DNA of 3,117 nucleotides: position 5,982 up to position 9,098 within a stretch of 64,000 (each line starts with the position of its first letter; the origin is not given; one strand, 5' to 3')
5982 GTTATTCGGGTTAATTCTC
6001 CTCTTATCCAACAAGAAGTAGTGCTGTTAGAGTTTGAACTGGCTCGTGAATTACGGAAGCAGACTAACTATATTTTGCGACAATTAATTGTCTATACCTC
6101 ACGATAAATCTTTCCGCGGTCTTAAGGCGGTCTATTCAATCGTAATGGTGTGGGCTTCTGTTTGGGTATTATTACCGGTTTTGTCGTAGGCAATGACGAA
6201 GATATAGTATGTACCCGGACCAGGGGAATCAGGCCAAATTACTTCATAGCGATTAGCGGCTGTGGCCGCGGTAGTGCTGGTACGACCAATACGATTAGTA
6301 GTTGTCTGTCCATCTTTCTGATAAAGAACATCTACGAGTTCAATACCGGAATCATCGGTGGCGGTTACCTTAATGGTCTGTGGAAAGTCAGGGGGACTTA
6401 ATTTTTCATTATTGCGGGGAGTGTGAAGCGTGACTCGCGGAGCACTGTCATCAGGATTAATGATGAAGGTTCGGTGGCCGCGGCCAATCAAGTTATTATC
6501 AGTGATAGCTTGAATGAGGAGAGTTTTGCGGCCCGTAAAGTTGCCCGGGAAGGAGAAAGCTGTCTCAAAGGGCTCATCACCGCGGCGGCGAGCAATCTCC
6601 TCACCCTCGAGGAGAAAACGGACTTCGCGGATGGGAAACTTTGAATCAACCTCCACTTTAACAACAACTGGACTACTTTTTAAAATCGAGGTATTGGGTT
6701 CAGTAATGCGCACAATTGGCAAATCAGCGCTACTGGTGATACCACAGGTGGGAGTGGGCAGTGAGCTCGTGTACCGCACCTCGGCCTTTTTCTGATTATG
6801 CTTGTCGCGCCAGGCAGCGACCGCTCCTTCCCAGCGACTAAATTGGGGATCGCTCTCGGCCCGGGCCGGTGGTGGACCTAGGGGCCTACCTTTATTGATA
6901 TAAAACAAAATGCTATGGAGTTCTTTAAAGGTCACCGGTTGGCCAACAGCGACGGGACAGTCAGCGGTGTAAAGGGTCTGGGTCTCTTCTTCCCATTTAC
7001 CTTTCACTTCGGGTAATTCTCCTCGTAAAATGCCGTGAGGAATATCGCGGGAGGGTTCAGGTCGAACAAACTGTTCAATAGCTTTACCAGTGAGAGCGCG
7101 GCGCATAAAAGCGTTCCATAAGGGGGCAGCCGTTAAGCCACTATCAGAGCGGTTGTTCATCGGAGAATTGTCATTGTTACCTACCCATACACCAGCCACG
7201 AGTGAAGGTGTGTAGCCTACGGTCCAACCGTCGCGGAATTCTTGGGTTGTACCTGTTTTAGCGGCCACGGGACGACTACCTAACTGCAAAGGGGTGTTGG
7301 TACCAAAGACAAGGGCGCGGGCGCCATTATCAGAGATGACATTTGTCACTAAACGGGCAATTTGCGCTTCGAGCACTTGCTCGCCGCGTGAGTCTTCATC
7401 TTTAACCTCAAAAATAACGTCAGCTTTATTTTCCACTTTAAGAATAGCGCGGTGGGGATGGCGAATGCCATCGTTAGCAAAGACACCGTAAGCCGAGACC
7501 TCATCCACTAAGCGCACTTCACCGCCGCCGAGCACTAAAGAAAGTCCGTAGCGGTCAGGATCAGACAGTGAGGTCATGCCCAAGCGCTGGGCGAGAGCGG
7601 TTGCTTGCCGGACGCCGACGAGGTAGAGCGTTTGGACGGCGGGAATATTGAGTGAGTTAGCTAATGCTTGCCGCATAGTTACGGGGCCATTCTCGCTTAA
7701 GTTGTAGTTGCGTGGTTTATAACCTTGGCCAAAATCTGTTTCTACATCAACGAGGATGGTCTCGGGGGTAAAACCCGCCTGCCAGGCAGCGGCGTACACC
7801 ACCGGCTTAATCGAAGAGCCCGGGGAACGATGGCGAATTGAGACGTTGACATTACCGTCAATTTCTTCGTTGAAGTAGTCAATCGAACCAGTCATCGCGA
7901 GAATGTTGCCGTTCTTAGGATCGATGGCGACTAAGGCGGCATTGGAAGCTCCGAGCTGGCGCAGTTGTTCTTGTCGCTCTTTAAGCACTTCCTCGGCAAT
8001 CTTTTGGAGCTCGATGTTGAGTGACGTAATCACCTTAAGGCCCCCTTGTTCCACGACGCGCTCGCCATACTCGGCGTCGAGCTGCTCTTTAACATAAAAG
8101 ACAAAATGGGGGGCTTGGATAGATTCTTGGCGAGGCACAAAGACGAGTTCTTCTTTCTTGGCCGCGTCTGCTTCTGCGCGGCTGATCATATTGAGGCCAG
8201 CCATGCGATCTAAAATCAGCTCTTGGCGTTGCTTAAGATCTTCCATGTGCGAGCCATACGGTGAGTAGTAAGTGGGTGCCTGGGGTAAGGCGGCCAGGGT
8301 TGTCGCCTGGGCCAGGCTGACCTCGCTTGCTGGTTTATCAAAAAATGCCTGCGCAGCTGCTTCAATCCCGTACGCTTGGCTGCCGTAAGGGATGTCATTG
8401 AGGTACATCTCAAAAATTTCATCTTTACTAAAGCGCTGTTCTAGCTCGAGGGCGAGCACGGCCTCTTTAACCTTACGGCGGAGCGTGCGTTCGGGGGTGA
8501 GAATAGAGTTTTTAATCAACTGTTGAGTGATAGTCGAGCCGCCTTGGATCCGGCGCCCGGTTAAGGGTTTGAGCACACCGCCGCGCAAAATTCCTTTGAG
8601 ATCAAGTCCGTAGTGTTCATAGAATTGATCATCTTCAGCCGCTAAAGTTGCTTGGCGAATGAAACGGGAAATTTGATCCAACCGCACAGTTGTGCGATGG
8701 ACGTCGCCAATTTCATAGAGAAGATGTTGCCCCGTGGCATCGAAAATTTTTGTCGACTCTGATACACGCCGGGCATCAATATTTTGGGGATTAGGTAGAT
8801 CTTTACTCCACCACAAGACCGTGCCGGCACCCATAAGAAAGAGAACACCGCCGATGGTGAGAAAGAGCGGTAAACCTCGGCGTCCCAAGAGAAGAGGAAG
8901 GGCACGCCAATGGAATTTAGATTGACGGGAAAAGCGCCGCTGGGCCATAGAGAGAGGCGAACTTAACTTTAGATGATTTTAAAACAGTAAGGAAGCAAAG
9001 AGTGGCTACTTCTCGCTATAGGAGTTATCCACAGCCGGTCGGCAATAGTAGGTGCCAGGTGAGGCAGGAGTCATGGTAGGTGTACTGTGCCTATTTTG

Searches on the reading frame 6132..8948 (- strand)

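Call 50: search_protein_families(library=pfam, proteins=[window:6132-8948:-], max_evalue=0.001)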
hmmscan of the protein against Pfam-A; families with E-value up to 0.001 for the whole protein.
window:6132-8948:- (938 aa): 3 families
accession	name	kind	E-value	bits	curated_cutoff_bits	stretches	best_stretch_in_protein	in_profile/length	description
PF00912.28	Transgly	-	2.6e-60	203.3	27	1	76-249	4-177/178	Transglycosylase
PF00905.27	Transpeptidase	-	2.7e-23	83.1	22.1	1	338-615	2-298/299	Penicillin binding protein transpeptidase domain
PF17957.7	Big_7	-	1.2e-08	35.9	24.1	0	837-935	1-68/70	Bacterial Ig domain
